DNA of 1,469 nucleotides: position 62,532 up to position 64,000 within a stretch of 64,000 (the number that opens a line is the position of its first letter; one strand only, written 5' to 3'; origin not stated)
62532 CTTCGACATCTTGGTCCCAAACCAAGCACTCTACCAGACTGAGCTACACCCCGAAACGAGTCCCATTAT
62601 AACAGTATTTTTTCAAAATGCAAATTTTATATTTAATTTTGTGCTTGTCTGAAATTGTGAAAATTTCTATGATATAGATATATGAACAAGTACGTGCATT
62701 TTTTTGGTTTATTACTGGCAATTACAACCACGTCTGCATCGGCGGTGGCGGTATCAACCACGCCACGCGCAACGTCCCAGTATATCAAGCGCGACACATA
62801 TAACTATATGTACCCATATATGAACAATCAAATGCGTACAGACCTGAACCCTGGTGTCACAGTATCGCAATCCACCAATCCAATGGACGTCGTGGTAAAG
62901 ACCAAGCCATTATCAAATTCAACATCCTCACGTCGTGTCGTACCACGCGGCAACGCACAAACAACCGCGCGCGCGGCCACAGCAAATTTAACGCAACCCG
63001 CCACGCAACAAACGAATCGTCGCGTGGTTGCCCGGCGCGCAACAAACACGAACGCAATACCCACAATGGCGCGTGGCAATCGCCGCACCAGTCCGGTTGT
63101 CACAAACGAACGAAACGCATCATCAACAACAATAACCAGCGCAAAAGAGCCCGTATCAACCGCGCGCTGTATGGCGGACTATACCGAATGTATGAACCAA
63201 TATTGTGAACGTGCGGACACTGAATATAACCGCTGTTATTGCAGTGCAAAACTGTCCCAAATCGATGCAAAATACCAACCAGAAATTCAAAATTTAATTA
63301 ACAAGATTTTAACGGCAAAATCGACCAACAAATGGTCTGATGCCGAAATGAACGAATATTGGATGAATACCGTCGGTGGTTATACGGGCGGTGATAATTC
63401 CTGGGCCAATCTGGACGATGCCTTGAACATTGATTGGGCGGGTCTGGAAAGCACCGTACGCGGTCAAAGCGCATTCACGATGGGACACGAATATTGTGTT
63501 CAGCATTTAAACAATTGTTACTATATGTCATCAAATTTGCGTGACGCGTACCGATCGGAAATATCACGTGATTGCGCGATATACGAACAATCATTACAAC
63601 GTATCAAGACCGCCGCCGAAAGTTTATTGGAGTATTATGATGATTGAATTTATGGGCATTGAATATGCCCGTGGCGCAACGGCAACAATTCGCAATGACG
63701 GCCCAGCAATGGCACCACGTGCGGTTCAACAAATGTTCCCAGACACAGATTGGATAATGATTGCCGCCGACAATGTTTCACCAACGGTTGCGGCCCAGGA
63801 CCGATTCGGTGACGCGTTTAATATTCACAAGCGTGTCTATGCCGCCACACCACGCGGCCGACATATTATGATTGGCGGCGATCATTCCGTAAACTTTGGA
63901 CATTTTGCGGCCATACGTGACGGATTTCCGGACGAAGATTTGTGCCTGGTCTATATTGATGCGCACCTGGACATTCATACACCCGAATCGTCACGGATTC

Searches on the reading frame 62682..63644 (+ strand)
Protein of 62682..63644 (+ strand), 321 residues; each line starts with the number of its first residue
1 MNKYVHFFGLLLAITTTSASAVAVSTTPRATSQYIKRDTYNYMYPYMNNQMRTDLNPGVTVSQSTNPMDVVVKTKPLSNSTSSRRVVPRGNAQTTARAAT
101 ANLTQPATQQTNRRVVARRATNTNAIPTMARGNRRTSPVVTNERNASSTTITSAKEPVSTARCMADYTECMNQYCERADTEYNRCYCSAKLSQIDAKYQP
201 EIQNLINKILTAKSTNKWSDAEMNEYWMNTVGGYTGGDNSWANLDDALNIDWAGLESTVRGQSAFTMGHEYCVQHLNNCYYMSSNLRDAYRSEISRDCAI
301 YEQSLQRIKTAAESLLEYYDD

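Call 6: search_protein_families(library=pfam, proteins=[window:62682-63644:+], max_evalue=1)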
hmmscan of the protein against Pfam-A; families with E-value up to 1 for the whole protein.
window:62682-63644:+ (321 aa): 0 families

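Call 7: search_protein_families(library=ncbifam, proteins=[window:62682-63644:+], max_evalue=1)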
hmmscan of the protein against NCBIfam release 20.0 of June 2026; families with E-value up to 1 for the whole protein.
window:62682-63644:+ (321 aa): 1 family
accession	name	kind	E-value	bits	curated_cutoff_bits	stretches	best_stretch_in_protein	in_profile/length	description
TIGR04260.1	Cyano_gly_rpt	equivalog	0.09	13.4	31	1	194-243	55-103/118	GrrA/OscA1 family cyclophane-containing rSAM-modified RiPP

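Call 11: find_homologous_proteins(query=window:62682-63644:+)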
Query window:62682-63644:+ (321 aa): 745 proteins with E <= 0.001 among 3847 candidates; the best 120 are listed.
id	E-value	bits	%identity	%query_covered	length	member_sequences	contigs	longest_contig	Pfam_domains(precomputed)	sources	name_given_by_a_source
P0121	1.7e-205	699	98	100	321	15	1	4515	-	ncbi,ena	-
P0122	7.8e-184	628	89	100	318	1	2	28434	-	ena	-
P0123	1.5e-183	627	90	99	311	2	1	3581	-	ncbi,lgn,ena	-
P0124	7.3e-182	621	89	99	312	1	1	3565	-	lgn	-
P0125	2.7e-174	596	84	100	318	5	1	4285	-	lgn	-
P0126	6.5e-173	592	82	100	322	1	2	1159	-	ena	-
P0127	2.1e-170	584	83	100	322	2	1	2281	-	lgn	-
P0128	4.2e-169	579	81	100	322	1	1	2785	-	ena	-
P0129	1.0e-167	575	81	100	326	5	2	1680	-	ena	-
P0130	4.0e-167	573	82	100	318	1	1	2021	-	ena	-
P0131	8.3e-167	572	81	100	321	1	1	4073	-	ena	-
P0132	9.3e-167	572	80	100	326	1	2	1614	-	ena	-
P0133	3.2e-164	563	81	100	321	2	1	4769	-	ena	-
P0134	1.3e-163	561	80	100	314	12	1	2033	-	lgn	-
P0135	4.8e-163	559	80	100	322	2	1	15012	-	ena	-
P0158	9.4e-115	401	61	100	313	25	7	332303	-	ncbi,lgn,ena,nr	ncbi:MAG: hypothetical protein IJ276_00040 [Alphaproteobacteria bacterium]|nr:hypothetical protein [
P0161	2.0e-104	367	61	85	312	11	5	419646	-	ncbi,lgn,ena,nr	ncbi:MAG: hypothetical protein IJW84_01580 [Alphaproteobacteria bacterium]|nr:hypothetical protein [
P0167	5.2e-103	362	49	99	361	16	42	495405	-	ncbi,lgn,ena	-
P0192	1.8e-100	354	54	98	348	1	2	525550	-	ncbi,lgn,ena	-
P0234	9.7e-98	345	53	99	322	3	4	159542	-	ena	-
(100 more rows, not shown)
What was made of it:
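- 62682..63647 (+): Gene B: 321-aa precursor, the short form of the family. 745 homologues at E <= 1e-3; the best 120 cover 83-100% of the query at 48-98% identity (call 11).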

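Call 25: predict_structure(alignment_id=A2)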
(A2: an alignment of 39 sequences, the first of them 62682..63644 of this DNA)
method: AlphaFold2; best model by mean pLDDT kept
length: 321 residues; sequences in the alignment: 39
mean_pLDDT: 52.5   pTM: 0.33
mean pLDDT of the five models: 52.5, 51.7, 48.4, 48.4, 44.1
residues with pLDDT >= 90: 0; 70-90: 44; 50-70: 134; < 50: 143
segments of 3 or more residues with pLDDT < 50: 11-13, 22-36, 64-154, 178-183, 234-238, 245-260
pLDDT, mean of each block of 10 residues (from residue 1): 53 49 39 48 55 57 44 37 39 36 40 41 37 33 35 56 76 58 49 62 66 58 62 49 47 41 65 74 73 66 67 67 48
secondary structure, 60 per line:
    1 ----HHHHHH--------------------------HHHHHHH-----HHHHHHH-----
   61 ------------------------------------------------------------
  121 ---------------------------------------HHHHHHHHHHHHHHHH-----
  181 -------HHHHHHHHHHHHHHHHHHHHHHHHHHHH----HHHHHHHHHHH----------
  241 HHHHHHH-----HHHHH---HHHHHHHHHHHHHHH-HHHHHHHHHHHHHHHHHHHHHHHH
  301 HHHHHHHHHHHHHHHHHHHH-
elements in order: H5-10 H37-43 H49-55 H160-175 H188-215 H220-230 H241-247 H253-257 H261-275 H277-320

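Call 28: search_solved_structures(query=A2, max_evalue=1)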
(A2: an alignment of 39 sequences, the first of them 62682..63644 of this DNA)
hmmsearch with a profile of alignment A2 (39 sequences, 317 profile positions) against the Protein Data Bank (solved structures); distinct sequences matched with E-value up to 1: 0.

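Call 47: find_encoding_contigs(protein=P0161, flank=8000, max_places=1)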
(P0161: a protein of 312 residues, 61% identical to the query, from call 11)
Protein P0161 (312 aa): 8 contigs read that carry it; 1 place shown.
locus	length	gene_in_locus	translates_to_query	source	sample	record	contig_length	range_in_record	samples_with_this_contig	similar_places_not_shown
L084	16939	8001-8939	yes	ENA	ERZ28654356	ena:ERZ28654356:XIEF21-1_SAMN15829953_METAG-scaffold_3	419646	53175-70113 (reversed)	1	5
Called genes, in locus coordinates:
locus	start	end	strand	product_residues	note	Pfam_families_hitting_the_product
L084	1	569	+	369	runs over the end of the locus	PF03797:Autotransporter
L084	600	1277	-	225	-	-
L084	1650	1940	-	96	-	-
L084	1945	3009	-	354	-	PF03462:PCRF, PF00472:RF-1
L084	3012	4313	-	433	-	PF13393:tRNA-synt_His, PF00587:tRNA-synt_2b (weak), PF03129:HGTP_anticodon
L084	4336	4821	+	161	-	-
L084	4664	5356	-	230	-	PF01863:YgjP-like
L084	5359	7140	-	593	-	PF00456:Transketolase_N, PF13292:DXP_synthase_N, PF02775:TPP_enzyme_C, PF02779:Transket_pyr, PF22613:Transketolase_C_1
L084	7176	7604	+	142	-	PF00075:RNase_H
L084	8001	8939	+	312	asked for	-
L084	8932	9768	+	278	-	PF00491:Arginase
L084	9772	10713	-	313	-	-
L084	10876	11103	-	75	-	-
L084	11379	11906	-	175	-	-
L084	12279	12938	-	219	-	PF01728:FtsJ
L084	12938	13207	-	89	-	-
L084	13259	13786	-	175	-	PF02978:SRP_SPB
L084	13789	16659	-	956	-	PF00005:ABC_tran (faint), PF02463:SMC_N (faint), PF03193:RsgA_GTPase (faint), PF13555:AAA_29 (faint), PF20703:nSTAND1 (faint), PF17760:UvrA_inter, PF17755:UvrA_DNA-bind, PF12399:BCA_ABC_TP_C (faint)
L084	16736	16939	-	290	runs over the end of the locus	PF13413:HTH_25, PF13464:RodZ_C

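Call 48: find_encoding_contigs(protein=P0192, flank=8000, max_places=1)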
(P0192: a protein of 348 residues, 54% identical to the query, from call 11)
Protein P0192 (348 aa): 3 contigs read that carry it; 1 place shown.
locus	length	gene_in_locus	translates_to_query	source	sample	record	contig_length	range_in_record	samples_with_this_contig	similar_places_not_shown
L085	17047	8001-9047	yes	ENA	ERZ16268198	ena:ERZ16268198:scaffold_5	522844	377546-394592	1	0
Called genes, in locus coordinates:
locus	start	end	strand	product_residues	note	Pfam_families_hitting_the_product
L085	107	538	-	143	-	-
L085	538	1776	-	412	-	-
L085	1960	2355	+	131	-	-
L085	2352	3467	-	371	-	PF03797:Autotransporter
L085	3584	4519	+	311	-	PF01435:Peptidase_M48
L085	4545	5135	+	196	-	PF00265:TK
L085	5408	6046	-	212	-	PF03729:DUF308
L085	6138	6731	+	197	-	PF00908:dTDP_sugar_isom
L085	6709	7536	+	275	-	PF01370:Epimerase, PF04321:RmlD_sub_bind, PF01073:3Beta_HSD (weak), PF02719:Polysacc_synt_2, PF16363:GDP_Man_Dehyd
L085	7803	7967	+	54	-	-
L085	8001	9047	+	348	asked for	-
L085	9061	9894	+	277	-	PF00491:Arginase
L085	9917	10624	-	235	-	-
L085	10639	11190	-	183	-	-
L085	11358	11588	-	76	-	-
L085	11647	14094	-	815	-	-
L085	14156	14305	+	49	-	-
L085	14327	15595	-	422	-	PF07498:Rho_N (weak), PF07497:Rho_RNA_bind, PF00006:ATP-synt_ab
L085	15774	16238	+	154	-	PF00436:SSB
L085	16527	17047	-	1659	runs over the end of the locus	-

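Call 62: search_protein_families(library=pfam, alignment_id=A2, max_evalue=1)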
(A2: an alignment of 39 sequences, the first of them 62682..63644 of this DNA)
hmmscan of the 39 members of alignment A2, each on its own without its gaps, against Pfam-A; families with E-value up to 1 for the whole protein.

A. member 1, window:62682-63644:+ (321 aa): 0 families

B. families by the number of members that match (of 39 scanned): 11 families
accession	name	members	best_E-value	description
PF20556.3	DUF6768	4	0.15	Family of unknown function (DUF6768)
PF10384.14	Scm3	3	0.0049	Centromere protein Scm3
PF23835.1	DUF7205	3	0.021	Domain of unknown function (DUF7205)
PF22605.2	IBR_2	3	0.1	IBR domain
PF08775.15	ParB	1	0.043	ParB family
PF18879.6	EspA_EspE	1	0.094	EspA/EspE family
PF03105.24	SPX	1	0.15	SPX domain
PF04388.17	Hamartin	1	0.54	Hamartin protein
PF12232.13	Myf5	1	0.56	Myogenic determination factor 5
PF03153.18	TFIIA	1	0.57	Transcription factor IIA, alpha/beta subunit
PF13865.11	FoP_duplication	1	0.59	C-terminal duplication domain of Friend of PRMT1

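Call 82: search_protein_families(library=ncbifam, proteins=[L084:8932-9765:+, L085:9061-9891:+], max_evalue=0.001)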
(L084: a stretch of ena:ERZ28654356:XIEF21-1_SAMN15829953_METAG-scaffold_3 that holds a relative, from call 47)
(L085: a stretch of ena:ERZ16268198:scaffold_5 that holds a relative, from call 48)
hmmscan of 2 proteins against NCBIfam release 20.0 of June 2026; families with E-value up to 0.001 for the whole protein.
L084:8932-9765:+ (278 aa): 5 families
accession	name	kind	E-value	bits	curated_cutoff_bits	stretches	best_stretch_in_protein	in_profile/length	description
TIGR01229.1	rocF_arginase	equivalog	9.2e-28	97.4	227.6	1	64-262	74-277/300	arginase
TIGR01227.1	hutG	equivalog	4.7e-15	55.6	229.15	1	4-271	39-301/307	formimidoylglutamase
TIGR01230.1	agmatinase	equivalog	1.9e-13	50.7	174.3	1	72-260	93-255/275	agmatinase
NF002564.0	PRK02190.1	subfamily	2.4e-13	49.9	302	1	73-262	117-282/307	agmatinase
NF010347.0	PRK13775.1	equivalog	0.00029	20.2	381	1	74-120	128-174/331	formimidoylglutamase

L085:9061-9891:+ (277 aa): 5 families
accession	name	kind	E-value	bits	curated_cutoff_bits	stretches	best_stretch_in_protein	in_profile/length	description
TIGR01229.1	rocF_arginase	equivalog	7.3e-30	104.3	227.6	1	72-259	86-276/300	arginase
TIGR01230.1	agmatinase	equivalog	3.6e-14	53.1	174.3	1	70-257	94-254/275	agmatinase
TIGR01227.1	hutG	equivalog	5e-14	52.2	229.15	1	55-260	99-290/307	formimidoylglutamase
NF002564.0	PRK02190.1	subfamily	5.8e-12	45.4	302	1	70-260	117-282/307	agmatinase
NF010347.0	PRK13775.1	equivalog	0.00064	19.1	381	1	71-131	128-184/331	formimidoylglutamase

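Call 84: find_encoding_contigs(protein=P0167, flank=3000, max_places=2)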
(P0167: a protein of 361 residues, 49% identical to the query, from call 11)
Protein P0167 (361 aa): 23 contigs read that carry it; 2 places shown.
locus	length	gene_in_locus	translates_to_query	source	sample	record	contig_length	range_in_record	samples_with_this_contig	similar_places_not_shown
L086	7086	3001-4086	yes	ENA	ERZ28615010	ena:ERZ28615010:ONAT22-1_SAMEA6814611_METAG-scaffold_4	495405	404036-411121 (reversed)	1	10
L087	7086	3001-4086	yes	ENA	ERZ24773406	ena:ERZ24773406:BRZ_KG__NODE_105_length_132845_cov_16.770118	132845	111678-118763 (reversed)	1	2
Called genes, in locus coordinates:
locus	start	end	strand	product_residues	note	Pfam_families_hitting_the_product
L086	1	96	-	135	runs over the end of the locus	PF11149:DUF2924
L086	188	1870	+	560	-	PF00239:Resolvase, PF07508:Recombinase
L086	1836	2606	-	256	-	-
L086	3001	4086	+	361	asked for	-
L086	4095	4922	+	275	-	PF00491:Arginase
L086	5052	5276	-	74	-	-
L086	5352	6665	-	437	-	PF07498:Rho_N (weak), PF07497:Rho_RNA_bind, PF00006:ATP-synt_ab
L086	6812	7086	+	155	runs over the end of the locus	PF00436:SSB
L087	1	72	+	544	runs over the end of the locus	PF00239:Resolvase, PF07508:Recombinase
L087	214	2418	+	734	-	-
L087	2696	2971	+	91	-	-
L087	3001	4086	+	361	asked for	-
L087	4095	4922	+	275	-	PF00491:Arginase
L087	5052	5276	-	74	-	-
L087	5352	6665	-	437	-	PF07498:Rho_N (weak), PF07497:Rho_RNA_bind, PF00006:ATP-synt_ab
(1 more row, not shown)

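Call 85: find_encoding_contigs(protein=P0158, flank=3000, max_places=2)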
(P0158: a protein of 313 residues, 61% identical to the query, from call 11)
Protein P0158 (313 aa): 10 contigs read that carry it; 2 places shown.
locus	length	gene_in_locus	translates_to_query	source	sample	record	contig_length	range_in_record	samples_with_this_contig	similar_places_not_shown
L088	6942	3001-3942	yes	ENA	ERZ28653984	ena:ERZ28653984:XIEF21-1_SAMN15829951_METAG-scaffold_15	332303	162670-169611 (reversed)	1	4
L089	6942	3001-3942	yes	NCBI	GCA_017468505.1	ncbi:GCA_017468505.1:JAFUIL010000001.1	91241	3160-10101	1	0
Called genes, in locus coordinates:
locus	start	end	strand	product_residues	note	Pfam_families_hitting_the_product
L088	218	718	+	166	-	-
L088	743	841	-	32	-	-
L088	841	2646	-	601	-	PF00589:Phage_integrase (weak)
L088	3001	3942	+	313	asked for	-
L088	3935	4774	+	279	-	PF00491:Arginase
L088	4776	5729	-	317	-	-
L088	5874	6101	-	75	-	-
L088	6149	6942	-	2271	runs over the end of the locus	-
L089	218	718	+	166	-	-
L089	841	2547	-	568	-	PF00589:Phage_integrase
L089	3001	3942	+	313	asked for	-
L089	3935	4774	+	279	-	PF00491:Arginase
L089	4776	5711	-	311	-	-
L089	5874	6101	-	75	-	-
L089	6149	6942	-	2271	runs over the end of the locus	-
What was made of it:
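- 63640..64000 (+): Start of an arginase-family gene that overlaps the end of B by 8 nt and runs off the window. The same pair occurs in L084-L089 with varying upstream neighbours (calls 47, 48, 84, 85).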

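Call 86: find_encoding_contigs(protein=P0234, flank=3000, max_places=2)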
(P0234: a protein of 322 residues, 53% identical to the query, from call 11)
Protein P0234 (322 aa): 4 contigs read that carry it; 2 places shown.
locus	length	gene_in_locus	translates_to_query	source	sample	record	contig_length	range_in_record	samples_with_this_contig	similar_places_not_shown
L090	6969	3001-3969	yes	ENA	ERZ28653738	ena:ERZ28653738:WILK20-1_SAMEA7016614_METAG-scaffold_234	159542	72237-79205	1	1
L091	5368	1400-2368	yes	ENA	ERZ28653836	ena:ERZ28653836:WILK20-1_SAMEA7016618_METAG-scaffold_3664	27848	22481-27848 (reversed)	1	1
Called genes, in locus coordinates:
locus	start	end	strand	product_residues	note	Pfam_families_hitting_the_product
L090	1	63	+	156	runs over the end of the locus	PF22817:ApeP-like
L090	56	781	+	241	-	PF00106:adh_short, PF01370:Epimerase (weak), PF08659:KR, PF13561:adh_short_C2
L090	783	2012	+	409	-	PF00109:ketoacyl-synt, PF02801:Ketoacyl-synt_C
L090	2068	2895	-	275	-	PF04055:Radical_SAM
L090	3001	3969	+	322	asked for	-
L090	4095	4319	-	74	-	-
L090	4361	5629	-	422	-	PF07498:Rho_N (weak), PF07497:Rho_RNA_bind, PF00006:ATP-synt_ab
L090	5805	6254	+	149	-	PF00436:SSB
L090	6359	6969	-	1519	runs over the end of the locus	-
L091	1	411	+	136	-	?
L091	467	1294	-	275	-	PF04055:Radical_SAM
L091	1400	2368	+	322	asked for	-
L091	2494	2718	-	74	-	-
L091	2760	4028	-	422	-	PF07498:Rho_N (weak), PF07497:Rho_RNA_bind, PF00006:ATP-synt_ab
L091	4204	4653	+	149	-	PF00436:SSB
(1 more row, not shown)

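Call 91: search_solved_structures(query=L084:8932-9765:+, max_evalue=0.00001)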
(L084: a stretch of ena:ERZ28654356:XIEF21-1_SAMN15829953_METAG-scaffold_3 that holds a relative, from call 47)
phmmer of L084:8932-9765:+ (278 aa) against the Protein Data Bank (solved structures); distinct sequences matched with E-value up to 0.00001: 50.
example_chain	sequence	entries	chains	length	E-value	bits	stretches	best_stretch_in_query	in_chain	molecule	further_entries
5zee_A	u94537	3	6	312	5.5e-18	68.7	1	76-261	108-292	Arginase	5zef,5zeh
5ynl_A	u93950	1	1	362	3.2e-16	63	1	62-262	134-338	Arginase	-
2ef4_A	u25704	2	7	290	3.6e-16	62.8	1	73-275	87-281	Arginase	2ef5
2eiv_A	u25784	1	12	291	3.7e-16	62.8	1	73-275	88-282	Arginase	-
4ity_A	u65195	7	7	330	1e-13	54.7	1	75-244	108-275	Arginase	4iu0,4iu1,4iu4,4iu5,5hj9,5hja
1cev_A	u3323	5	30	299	1.4e-13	54.3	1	76-278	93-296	PROTEIN (ARGINASE)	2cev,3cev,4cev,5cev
6dkt_A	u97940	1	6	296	3.5e-13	53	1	58-263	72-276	Arginase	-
6nfp_A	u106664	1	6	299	3.6e-13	52.9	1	58-263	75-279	Arginase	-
1pq3_A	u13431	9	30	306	1.1e-12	51.3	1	75-258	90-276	Arginase II, mitochondrial precursor | Arginase-2, mitochondrial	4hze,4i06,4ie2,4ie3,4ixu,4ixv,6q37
8rgf_A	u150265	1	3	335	1.5e-12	50.9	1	75-258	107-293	Arginase-2, mitochondrial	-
8rfa_A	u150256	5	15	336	1.5e-12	50.9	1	75-258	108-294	Arginase-2, mitochondrial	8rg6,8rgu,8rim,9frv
6ss2_AAA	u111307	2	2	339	1.5e-12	50.9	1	75-258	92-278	Arginase-2, mitochondrial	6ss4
6ss6_AAA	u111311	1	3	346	1.5e-12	50.9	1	75-258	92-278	Arginase-2, mitochondrial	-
4q3p_A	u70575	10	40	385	2.3e-12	50.3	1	76-257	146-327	Arginase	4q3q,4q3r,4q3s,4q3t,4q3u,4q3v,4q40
6nbk_A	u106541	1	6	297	2.7e-12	50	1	76-263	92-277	Arginase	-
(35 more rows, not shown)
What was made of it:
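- The enzyme's closest solved relatives are ordinary arginases (call 91).
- Tried and rejected: Peptide-arginase idea for B: weak (calls 82, 91).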

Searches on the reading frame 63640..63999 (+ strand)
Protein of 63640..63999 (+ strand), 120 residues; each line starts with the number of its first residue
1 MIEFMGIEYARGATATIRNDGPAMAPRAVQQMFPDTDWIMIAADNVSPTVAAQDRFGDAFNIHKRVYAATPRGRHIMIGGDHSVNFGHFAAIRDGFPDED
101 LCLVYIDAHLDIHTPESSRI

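Call 81: search_protein_families(library=pfam, proteins=[window:63640-63999:+], max_evalue=0.01)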
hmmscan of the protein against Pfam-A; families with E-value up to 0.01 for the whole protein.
window:63640-63999:+ (120 aa): 1 family
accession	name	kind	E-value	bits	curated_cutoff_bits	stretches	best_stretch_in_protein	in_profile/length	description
PF00491.26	Arginase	-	2e-12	47.6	22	1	15-117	25-128/280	Arginase family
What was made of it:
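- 63640..64000 (+): Pfam Arginase, 2e-12 (call 81).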
